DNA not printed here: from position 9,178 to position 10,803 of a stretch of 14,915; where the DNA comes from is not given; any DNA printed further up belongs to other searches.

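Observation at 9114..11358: A 2.2 kb low-GC three-gene island wedged between exbD and yhcC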

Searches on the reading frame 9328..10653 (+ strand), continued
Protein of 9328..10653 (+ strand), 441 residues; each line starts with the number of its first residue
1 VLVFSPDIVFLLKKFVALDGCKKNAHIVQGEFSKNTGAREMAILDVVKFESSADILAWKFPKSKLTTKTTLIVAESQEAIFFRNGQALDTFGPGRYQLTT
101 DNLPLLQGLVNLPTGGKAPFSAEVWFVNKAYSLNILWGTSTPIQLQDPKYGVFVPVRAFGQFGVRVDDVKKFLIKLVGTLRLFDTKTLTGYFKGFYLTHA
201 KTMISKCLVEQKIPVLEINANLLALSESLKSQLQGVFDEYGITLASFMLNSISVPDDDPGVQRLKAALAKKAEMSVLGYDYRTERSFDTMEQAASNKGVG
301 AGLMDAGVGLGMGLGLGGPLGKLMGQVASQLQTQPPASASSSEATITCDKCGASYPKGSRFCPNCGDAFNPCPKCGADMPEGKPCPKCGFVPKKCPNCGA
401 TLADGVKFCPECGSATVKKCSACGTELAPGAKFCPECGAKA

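Call 14: find_encoding_contigs(protein=P0001, flank=10000, max_places=6)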
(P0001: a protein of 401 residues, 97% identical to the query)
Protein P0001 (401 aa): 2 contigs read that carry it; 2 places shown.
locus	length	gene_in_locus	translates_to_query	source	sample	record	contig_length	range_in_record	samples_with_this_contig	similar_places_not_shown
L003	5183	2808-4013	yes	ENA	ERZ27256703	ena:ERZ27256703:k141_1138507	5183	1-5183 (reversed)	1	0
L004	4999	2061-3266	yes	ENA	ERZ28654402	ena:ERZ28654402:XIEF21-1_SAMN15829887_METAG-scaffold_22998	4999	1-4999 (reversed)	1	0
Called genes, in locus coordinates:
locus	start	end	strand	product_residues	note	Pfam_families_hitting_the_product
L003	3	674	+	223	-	?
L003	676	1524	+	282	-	PF01261:AP_endonuc_2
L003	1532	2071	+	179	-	PF01618:MotA_ExbB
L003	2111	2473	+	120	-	PF02472:ExbD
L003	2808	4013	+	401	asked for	PF13421:Band_7_1, PF01145:Band_7 (weak), PF12773:DZR (weak), PF13240:Zn_Ribbon_1 (weak), PF13248:Zn_ribbon_3 (weak), PF12773:DZR, PF13240:Zn_Ribbon_1, PF13248:Zn_ribbon_3 (weak), +1 more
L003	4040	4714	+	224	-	-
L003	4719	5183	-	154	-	?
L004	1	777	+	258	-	?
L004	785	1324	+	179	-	PF01618:MotA_ExbB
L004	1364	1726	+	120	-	PF02472:ExbD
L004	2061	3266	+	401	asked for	PF13421:Band_7_1, PF01145:Band_7 (weak), PF12773:DZR (weak), PF13240:Zn_Ribbon_1 (weak), PF13248:Zn_ribbon_3 (weak), PF12773:DZR, PF13240:Zn_Ribbon_1, PF13248:Zn_ribbon_3 (weak), +1 more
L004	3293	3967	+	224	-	-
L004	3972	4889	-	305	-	PF04055:Radical_SAM, PF16199:Radical_SAM_C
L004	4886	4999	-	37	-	?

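Call 25: find_encoding_contigs(protein=P0053, flank=6000, max_places=2)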
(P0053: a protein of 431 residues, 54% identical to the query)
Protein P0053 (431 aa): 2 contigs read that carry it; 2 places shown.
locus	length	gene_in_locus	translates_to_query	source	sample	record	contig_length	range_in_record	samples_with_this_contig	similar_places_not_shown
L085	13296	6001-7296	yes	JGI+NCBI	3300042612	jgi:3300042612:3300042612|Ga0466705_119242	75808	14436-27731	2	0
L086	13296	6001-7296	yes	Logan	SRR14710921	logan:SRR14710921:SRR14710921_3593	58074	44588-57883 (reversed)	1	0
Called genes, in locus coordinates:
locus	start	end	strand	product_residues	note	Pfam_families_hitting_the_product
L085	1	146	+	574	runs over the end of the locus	PF09820:AAA-ATPase_like, PF08011:PDDEXK_9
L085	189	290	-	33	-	-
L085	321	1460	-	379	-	PF01757:Acyl_transf_3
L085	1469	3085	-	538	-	PF10091:Glycoamylase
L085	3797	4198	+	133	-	PF05656:DUF805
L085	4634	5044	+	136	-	PF05656:DUF805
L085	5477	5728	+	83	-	PF05656:DUF805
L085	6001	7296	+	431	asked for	PF13421:Band_7_1, PF01145:Band_7 (weak), PF12773:DZR, PF13240:Zn_Ribbon_1 (weak), PF12773:DZR, PF13240:Zn_Ribbon_1 (weak), PF12773:DZR, PF13240:Zn_Ribbon_1, +3 more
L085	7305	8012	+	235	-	-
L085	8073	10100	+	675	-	-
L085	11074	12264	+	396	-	PF01145:Band_7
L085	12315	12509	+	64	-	-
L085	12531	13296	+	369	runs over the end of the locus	PF04392:ABC_sub_bind (faint), PF13458:Peripla_BP_6 (weak)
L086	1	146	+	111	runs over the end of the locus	?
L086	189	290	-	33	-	-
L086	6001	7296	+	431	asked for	PF13421:Band_7_1, PF01145:Band_7 (weak), PF12773:DZR, PF13240:Zn_Ribbon_1 (weak), PF12773:DZR, PF13240:Zn_Ribbon_1 (weak), PF12773:DZR, PF13240:Zn_Ribbon_1, +3 more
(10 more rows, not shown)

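Call 26: find_encoding_contigs(protein=P0019, flank=6000, max_places=2)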
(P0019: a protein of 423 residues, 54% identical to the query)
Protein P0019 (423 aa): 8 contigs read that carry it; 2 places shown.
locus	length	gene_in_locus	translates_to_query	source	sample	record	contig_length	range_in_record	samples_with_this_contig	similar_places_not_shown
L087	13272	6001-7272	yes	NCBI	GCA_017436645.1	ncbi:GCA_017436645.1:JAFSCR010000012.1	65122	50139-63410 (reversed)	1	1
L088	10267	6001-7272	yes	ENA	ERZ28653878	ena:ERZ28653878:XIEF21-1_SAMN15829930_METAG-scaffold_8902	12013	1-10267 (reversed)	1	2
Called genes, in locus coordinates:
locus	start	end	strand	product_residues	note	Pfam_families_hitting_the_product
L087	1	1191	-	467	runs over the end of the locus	PF01554:MatE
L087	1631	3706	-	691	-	PF00009:GTP_EFTU, PF22042:EF-G_D2, PF03144:GTP_EFTU_D2, PF14492:EFG_III, PF03764:EFG_IV, PF00679:EFG_C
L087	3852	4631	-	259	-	PF09648:YycI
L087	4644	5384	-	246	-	PF01757:Acyl_transf_3 (faint), PF07786:HGSNAT_cat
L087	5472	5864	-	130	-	PF13240:Zn_Ribbon_1 (weak), PF05154:TM2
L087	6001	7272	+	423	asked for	PF13421:Band_7_1, PF01145:Band_7, PF17032:Zn_ribbon_15 (faint), PF12773:DZR, PF13248:Zn_ribbon_3 (faint), PF07191:Zn_ribbon_6 (weak), PF12773:DZR, PF13240:Zn_Ribbon_1 (weak), +1 more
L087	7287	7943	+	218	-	-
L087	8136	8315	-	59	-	-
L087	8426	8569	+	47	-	PF01402:RHH_1 (weak), PF07878:RHH_5 (weak)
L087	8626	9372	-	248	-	PF02540:NAD_synthase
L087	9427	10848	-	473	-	PF16257:UxaE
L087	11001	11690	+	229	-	PF00072:Response_reg, PF00486:Trans_reg_C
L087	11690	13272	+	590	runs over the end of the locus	PF00672:HAMP, PF00512:HisKA, PF02518:HATPase_c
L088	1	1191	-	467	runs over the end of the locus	PF01554:MatE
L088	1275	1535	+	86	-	-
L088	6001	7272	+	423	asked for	PF13421:Band_7_1, PF01145:Band_7, PF17032:Zn_ribbon_15 (faint), PF12773:DZR, PF13248:Zn_ribbon_3 (faint), PF07191:Zn_ribbon_6 (weak), PF12773:DZR, PF13240:Zn_Ribbon_1 (weak), +1 more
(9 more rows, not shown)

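Call 27: find_encoding_contigs(protein=P0010, flank=6000, max_places=2)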
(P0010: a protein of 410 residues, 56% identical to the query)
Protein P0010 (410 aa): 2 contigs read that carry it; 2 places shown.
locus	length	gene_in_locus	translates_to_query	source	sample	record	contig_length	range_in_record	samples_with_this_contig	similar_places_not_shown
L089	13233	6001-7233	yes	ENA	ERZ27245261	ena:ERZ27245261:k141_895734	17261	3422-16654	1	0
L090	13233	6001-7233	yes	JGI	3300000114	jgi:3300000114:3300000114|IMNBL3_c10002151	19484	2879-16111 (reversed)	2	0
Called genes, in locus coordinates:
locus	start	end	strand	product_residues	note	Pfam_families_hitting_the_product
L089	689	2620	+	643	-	PF00078:RVT_1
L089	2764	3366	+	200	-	PF00899:ThiF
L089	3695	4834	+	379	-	PF00078:RVT_1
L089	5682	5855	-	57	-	-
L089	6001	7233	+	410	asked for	PF13421:Band_7_1, PF01145:Band_7 (weak), PF17032:Zn_ribbon_15 (faint), PF13240:Zn_Ribbon_1 (faint), PF12773:DZR, PF13248:Zn_ribbon_3 (weak)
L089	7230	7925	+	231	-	-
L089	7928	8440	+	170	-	-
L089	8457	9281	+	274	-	-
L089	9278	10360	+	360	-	-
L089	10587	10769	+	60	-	PF18495:VbhA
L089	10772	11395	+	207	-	PF02661:Fic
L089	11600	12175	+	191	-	PF00239:Resolvase, PF02796:HTH_7 (weak)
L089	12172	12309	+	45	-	-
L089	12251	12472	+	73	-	PF11171:DUF2958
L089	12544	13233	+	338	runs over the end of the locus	-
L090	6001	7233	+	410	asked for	PF13421:Band_7_1, PF01145:Band_7 (weak), PF17032:Zn_ribbon_15 (faint), PF13240:Zn_Ribbon_1 (faint), PF12773:DZR, PF13248:Zn_ribbon_3 (weak)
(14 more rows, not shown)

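Call 42: find_related_loci(query=A3, collection=viral_contigs, flank=6000)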
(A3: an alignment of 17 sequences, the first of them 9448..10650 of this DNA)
Query A3 (401 aa) in viral_contigs; peptide patterns used: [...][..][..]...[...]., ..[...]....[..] (x = any residue, [..] = any of these).
25 stretches matched a pattern; 6 encode a relative of the query (tblastn E <= 1e-3); 6 distinct loci.
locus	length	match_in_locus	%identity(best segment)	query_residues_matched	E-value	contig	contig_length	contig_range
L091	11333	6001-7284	51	1-398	4e-135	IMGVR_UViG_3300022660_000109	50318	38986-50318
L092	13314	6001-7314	51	1-400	3e-129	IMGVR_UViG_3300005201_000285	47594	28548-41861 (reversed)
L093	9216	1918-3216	44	1-400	6e-126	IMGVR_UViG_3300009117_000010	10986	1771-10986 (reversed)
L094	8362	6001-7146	49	1-401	2e-121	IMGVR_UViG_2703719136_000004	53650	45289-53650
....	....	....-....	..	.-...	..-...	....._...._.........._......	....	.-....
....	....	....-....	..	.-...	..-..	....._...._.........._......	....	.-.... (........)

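Call 43: find_related_loci(query=A3, collection=metagenome_contigs, flank=6000)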
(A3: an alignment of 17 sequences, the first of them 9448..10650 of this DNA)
Query A3 (401 aa) in metagenome_contigs; peptide patterns used: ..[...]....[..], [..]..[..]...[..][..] (x = any residue, [..] = any of these).
600 stretches matched a pattern (row limit reached: there are more); 506 encode a relative of the query (tblastn E <= 1e-3); the best 80 are kept; 80 distinct loci.
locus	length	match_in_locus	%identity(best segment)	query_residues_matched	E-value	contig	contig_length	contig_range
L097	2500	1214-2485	55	1-400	1e-159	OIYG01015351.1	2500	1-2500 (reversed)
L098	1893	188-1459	54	1-401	1e-155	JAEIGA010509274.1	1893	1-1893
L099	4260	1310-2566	50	1-400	1e-143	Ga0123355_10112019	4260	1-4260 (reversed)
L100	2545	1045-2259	56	1-400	3e-148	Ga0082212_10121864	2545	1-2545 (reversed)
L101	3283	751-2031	50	1-400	3e-145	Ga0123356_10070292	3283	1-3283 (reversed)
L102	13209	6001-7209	56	1-400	2e-139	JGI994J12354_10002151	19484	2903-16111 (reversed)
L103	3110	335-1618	49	1-401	3e-145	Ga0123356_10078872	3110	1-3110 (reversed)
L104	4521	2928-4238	49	1-400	2e-141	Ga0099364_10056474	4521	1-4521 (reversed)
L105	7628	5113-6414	47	1-400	6e-138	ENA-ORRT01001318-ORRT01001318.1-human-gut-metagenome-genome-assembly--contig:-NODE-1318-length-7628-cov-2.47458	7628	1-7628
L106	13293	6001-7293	51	1-400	8e-137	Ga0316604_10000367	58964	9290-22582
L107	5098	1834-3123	49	1-398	1e-137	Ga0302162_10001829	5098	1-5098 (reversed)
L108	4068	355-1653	49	1-401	1e-139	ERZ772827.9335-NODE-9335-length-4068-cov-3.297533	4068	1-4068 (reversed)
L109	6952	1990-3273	53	1-398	1e-136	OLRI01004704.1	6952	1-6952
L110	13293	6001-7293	51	1-400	8e-136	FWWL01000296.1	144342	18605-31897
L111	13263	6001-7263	51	1-400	8e-136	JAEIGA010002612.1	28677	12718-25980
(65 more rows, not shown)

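Call 46: search_solved_structures(query=window:9448-10650:+, max_evalue=0.01)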
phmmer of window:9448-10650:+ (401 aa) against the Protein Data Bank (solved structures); distinct sequences matched with E-value up to 0.01: 0.

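Call 61: predict_structure(alignment_id=A3)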
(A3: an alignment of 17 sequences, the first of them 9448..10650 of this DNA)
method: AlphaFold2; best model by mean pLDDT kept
length: 401 residues; sequences in the alignment: 17
mean_pLDDT: 64.4   pTM: 0.44
mean pLDDT of the five models: 64.4, 62.9, 61.8, 61.7, 59.9
residues with pLDDT >= 90: 4; 70-90: 180; 50-70: 121; < 50: 96
segments of 3 or more residues with pLDDT < 50: 1-11, 66-79, 235-303
pLDDT, mean of each block of 10 residues (from residue 1): 37 63 58 76 73 71 48 44 72 79 82 83 85 77 79 81 84 81 88 88 87 75 70 49 41 35 30 32 39 30 58 70 71 65 61 60 60 60 66 70 56
secondary structure, 60 per line:
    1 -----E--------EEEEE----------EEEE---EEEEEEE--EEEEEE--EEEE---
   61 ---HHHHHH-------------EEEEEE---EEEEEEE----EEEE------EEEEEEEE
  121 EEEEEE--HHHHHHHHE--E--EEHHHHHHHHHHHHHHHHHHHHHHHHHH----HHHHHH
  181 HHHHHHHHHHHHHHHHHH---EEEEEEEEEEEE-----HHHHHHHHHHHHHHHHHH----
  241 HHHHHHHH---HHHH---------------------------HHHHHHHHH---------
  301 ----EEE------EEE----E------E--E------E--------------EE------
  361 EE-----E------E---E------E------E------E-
elements in order: E15-19 E30-33 E37-43 E46-51 E54-57 H64-69 E83-88 E92-98 E103-106 E113-126 H129-136 H145-170 H175-198 E202-213 H219-236 H241-248 H252-255 H283-291 E305-307 E314-316

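Call 65: fold_search(model_id=the predicted structure, library=pdb)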
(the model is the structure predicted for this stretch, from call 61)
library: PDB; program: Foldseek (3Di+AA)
matches with E <= 10: 189; with E <= 0.001: 37
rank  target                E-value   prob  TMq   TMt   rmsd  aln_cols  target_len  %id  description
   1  9z7u_B                1.0e-08  1.00  0.32  0.44  11.3       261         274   13  Human Stomatin - C8 Symmetry (released 2026-02-25)
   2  9oh9_A                2.5e-08  1.00  0.31  0.46  12.4       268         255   15  Human Stomatin Complex in Native Membrane Vesicles (released 2025-08-13)
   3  9z7u_C                3.0e-08  1.00  0.32  0.44   9.4       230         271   16  Human Stomatin - C8 Symmetry (released 2026-02-25)
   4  9oh9_B                3.0e-08  1.00  0.30  0.44   9.9       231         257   16  Human Stomatin Complex in Native Membrane Vesicles (released 2025-08-13)
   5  8rrh_A                5.0e-07  1.00  0.28  0.38  10.7       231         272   10  The human prohibitin complex (released 2024-12-18)
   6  7vhq_G                8.6e-07  1.00  0.31  0.40  14.9       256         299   13  Structural insights into the membrane microdomain organization by SPFH family proteins (released 2022-01-19)
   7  9o9z_A                9.1e-07  1.00  0.31  0.48   9.7       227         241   10  The human PHB1/2 complex (closed) (released 2025-10-22)
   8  9cz2_XA               1.4e-06  1.00  0.31  0.43  12.7       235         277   16  Cryo-EM structure of a nautilus-like HflK/C assembly in complex with FtsH AAA protease (released 2024-11-13)
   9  7vhq_E                1.9e-06  1.00  0.32  0.45   9.6       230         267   15  Structural insights into the membrane microdomain organization by SPFH family proteins (released 2022-01-19)
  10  9zd2_E                2.1e-06  1.00  0.30  0.57   4.2       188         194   15  C1 local refinement of aquaporin 1 bound to endogenous human stomatin (released 2026-02-25)
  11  9l3g_A                3.9e-06  1.00  0.32  0.30  10.4       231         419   13  Structure of the flotillin complex (released 2025-12-24)
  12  8rrh_B                4.7e-06  1.00  0.33  0.42  10.3       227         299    9  The human prohibitin complex (released 2024-12-18)
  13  9o9z_a                4.7e-06  1.00  0.32  0.46   9.4       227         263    9  The human PHB1/2 complex (closed) (released 2025-10-22)
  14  9l3g_a                6.3e-06  1.00  0.30  0.31  11.6       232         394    9  Structure of the flotillin complex (released 2025-12-24)
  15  9paw_XB               6.7e-06  1.00  0.28  0.39  15.1       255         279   14  Cryo-EM structure of the engineered HflK/C variant stabilized in the closed conformation via disulfide bond crosslink (released 2026-03-04)
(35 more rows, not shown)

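Call 78: search_protein_families(library=pfam, alignment_id=A7, max_evalue=0.001)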
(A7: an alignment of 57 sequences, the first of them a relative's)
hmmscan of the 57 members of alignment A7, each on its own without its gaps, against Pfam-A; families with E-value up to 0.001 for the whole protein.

A. member 1, L085:8073-10097:+ (675 aa): 1 family
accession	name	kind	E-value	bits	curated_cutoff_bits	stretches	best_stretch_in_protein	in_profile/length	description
PF07661.19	MORN_2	-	2.8e-05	24.3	29.6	0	606-626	2-22/22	MORN repeat variant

B. families by the number of members that match (of 57 scanned): 18 families
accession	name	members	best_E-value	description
PF13248.11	Zn_ribbon_3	2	2.5e-08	zinc-ribbon domain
PF12773.13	DZR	2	6.2e-07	Double zinc ribbon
PF13240.11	Zn_Ribbon_1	2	4.4e-06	zinc-ribbon domain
PF00335.26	Tetraspanin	2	3.9e-05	Tetraspanin family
PF07690.21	MFS_1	1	8.6e-37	Major Facilitator Superfamily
PF13828.11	DUF4190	1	2.4e-13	Domain of unknown function (DUF4190)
PF05154.21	TM2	1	5.2e-13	TM2 domain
PF12832.13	MFS_1_like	1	1.7e-05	MFS_1 like family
PF07661.19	MORN_2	1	2.8e-05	MORN repeat variant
PF11188.13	DUF2975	1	5.6e-05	Protein of unknown function (DUF2975)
PF18912.6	DZR_2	1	7e-05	Double zinc ribbon domain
PF12698.13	ABC2_membrane_3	1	0.00022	ABC-2 family transporter protein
PF03734.19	YkuD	1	0.0003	L,D-transpeptidase catalytic domain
PF24460.1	DUF7575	1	0.00044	Domain of unknown function (DUF7575)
PF07332.16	Phage_holin_3_6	1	0.00047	Putative Actinobacterial Holin-X, holin superfamily III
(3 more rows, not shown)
